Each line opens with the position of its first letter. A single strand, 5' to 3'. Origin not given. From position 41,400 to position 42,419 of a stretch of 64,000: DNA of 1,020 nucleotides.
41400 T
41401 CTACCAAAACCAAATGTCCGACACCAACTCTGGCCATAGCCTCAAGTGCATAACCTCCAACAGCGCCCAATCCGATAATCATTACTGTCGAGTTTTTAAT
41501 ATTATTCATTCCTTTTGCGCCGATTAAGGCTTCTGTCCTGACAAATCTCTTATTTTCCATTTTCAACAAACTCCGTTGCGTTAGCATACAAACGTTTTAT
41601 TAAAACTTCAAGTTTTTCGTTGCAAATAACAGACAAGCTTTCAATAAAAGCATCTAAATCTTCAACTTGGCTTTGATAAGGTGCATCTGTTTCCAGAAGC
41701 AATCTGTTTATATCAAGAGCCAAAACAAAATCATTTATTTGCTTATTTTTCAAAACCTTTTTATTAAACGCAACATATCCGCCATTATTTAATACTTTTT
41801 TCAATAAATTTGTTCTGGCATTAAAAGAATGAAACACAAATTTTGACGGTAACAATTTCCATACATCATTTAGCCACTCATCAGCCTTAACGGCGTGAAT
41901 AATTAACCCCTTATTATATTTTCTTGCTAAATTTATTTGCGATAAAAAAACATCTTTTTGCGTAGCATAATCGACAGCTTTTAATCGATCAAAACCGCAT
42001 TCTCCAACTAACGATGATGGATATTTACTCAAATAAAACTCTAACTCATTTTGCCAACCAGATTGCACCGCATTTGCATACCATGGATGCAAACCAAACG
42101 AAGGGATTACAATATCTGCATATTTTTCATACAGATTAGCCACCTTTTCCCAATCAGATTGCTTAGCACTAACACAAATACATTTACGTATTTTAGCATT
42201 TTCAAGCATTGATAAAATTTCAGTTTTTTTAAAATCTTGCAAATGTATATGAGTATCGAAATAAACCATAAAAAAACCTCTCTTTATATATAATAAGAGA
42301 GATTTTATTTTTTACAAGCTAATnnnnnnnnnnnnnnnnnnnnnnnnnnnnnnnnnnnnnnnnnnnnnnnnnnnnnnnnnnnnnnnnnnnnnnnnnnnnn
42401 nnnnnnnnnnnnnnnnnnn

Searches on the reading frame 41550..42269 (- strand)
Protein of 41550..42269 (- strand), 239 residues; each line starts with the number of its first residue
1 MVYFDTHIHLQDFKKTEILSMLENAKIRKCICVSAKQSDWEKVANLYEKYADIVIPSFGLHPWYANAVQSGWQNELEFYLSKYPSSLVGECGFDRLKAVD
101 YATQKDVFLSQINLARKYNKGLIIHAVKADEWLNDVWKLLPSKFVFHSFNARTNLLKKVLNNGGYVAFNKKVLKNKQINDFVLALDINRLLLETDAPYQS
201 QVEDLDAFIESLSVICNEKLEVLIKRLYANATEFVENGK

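Call 52: search_protein_families(library=pfam, proteins=[window:41550-42269:-], max_evalue=0.00001)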
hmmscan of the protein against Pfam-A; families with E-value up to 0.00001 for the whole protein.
window:41550-42269:- (239 aa): 1 family
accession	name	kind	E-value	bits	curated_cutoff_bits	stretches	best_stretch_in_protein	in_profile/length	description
PF01026.27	TatD_DNase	-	1.2e-41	143.2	27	1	4-202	1-210/253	TatD related DNase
